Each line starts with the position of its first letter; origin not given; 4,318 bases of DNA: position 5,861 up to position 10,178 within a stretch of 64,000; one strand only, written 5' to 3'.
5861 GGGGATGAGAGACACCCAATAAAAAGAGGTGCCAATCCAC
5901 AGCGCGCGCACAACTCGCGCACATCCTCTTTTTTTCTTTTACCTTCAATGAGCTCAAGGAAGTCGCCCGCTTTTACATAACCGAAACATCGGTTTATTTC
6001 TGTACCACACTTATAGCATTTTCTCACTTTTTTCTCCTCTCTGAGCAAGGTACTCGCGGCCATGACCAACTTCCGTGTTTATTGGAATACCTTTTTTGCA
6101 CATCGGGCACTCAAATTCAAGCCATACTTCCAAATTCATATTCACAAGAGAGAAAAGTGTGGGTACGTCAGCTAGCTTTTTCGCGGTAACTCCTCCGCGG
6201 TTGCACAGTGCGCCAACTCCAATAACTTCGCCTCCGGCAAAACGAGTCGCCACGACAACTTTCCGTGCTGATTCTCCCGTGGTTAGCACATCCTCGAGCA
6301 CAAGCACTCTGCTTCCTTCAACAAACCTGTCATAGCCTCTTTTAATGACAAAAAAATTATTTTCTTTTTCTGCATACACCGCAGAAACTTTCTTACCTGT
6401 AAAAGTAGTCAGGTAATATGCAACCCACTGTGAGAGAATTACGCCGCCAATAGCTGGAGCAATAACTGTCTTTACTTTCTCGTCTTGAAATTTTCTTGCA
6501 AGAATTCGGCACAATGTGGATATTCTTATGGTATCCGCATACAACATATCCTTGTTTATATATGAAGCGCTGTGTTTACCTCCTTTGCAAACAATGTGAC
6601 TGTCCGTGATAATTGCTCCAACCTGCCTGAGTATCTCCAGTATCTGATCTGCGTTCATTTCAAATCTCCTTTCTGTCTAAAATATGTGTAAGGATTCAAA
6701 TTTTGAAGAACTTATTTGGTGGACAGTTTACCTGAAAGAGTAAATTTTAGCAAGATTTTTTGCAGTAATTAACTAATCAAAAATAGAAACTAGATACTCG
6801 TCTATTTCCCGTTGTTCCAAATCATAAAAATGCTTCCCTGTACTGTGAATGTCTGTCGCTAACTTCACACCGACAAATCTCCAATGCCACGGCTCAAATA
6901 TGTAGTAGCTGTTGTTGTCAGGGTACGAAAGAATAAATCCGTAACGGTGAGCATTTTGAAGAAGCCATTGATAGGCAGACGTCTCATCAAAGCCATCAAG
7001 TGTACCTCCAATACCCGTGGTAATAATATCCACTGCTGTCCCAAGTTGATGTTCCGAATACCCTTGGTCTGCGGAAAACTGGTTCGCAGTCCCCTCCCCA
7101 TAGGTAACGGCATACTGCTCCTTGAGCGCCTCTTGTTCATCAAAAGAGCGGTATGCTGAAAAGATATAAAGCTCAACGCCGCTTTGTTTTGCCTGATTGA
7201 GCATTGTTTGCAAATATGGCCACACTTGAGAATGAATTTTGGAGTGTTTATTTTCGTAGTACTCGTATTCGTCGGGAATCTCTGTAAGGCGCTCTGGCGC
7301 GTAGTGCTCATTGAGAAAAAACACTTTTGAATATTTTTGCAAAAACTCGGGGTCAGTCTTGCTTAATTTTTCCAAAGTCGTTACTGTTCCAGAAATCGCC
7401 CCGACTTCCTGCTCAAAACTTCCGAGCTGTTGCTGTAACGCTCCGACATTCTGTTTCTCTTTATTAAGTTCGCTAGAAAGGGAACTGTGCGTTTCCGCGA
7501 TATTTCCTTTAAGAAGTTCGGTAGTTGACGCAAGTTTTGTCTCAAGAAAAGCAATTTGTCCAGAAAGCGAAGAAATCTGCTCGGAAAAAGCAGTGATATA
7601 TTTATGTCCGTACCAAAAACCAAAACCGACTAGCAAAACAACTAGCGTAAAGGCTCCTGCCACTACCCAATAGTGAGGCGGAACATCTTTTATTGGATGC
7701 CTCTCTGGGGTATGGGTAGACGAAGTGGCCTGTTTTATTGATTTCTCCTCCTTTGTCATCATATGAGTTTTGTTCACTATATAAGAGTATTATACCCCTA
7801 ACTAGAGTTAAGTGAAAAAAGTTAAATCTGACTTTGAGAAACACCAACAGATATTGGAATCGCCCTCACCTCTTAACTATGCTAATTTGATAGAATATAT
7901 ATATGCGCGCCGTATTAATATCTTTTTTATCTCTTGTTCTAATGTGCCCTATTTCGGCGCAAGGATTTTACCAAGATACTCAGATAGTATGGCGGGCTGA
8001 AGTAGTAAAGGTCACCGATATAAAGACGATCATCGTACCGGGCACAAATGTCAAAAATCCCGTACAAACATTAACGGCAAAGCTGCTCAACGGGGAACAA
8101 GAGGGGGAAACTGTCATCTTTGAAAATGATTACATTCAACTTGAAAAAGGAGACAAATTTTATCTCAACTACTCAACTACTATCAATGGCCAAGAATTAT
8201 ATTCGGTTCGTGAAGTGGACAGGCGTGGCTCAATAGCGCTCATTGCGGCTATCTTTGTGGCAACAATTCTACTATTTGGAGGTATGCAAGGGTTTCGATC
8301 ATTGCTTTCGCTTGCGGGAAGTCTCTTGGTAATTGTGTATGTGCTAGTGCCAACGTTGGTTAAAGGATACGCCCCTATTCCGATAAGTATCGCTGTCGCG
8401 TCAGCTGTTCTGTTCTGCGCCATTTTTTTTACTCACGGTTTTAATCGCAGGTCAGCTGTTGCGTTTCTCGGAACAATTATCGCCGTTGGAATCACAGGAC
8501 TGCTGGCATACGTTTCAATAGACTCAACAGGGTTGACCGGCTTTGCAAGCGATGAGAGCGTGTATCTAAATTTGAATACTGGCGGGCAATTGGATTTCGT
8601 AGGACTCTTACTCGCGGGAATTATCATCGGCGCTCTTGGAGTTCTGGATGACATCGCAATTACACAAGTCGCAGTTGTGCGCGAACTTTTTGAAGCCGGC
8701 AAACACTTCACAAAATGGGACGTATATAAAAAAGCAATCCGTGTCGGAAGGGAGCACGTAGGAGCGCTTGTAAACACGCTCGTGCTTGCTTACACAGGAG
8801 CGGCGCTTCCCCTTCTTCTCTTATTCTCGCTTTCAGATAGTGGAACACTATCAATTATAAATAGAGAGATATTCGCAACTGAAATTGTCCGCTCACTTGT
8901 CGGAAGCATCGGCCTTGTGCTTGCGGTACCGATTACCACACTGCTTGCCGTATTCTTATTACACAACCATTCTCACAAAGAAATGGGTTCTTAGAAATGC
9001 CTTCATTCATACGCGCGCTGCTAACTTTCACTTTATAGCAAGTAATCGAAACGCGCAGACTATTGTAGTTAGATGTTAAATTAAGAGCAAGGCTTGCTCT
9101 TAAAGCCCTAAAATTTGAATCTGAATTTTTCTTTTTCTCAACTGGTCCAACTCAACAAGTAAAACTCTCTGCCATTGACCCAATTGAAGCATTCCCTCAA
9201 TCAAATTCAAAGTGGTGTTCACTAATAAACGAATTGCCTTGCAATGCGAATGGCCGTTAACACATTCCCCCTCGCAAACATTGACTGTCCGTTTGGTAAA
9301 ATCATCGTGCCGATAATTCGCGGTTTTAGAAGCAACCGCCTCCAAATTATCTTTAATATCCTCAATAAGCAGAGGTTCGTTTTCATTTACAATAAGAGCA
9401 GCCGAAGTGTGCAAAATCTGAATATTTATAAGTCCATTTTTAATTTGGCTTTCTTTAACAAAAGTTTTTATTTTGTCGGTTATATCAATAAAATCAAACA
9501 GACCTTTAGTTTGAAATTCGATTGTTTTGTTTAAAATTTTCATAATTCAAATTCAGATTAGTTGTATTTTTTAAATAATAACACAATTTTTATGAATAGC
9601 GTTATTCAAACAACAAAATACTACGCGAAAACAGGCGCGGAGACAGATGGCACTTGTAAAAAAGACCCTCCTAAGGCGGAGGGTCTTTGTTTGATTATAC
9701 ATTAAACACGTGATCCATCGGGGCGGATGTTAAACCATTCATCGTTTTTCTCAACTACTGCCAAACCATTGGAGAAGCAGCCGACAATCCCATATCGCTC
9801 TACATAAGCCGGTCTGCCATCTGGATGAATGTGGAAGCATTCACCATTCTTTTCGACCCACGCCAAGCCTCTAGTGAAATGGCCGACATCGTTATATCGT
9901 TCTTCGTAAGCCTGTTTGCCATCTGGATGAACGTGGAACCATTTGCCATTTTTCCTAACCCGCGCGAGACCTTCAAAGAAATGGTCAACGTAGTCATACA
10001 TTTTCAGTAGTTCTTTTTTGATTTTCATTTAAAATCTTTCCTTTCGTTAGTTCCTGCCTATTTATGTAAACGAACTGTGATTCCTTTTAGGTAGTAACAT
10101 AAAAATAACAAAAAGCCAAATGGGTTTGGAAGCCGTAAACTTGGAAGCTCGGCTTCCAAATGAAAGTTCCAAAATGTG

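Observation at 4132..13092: Two inverted copies of a ~180-nt structured element (A: 4132-4312; B: 12800-13092) with riboswitch-like motifs and transposon-like conserved outer ends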

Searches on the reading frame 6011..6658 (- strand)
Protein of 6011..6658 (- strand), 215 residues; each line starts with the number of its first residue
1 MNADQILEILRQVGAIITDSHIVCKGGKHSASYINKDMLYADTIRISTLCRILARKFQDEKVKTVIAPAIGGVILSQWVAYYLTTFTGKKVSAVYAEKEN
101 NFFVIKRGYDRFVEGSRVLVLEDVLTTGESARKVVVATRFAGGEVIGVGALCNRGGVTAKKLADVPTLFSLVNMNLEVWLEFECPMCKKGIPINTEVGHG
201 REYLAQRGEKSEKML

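Call 9: search_protein_families(library=pfam, proteins=[window:6011-6658:-])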
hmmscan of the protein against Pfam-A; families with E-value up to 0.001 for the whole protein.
window:6011-6658:- (215 aa): 1 family
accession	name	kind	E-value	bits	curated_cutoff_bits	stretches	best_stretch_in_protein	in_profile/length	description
PF00156.33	Pribosyltran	-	2.2e-08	34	26.3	1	49-178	15-150/158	Phosphoribosyl transferase domain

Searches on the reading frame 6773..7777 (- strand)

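Call 9: search_protein_families(library=pfam, proteins=[window:6773-7777:-])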
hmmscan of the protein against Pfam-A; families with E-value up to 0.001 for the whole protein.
window:6773-7777:- (334 aa): 1 family
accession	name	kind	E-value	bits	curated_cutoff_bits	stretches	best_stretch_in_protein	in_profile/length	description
PF02557.22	VanY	-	2.3e-35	121.7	25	1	179-303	2-131/132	D-alanyl-D-alanine carboxypeptidase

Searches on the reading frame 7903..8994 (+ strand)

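Call 9: search_protein_families(library=pfam, proteins=[window:7903-8994:+])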
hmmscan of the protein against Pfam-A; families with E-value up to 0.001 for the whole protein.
window:7903-8994:+ (363 aa): 1 family
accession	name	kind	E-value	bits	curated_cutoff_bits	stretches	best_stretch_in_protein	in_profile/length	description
PF07907.16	YibE_F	-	2.8e-70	237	27.2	1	112-350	2-240/241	YibE/F-like protein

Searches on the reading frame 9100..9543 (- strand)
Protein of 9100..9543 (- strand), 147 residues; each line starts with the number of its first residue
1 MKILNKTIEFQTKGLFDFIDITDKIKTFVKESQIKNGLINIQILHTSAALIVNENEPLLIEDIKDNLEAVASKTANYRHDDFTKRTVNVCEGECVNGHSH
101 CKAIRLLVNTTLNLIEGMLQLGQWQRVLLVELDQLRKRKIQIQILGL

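Call 9: search_protein_families(library=pfam, proteins=[window:9100-9543:-])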
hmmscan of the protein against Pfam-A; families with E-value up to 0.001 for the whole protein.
window:9100-9543:- (147 aa): 1 family
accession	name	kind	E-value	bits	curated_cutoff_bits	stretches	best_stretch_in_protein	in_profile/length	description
PF01894.22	UPF0047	-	5.3e-30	104.4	27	1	20-144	1-117/117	Uncharacterised protein family UPF0047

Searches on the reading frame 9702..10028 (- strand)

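Call 9: search_protein_families(library=pfam, proteins=[window:9702-10028:-])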
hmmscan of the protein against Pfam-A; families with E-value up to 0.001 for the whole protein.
window:9702-10028:- (108 aa): 1 family
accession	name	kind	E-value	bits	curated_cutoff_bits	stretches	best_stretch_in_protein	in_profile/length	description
PF14903.11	WG_beta_rep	-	1.3e-18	67.1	25.6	2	10-30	15-35/35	WG containing repeat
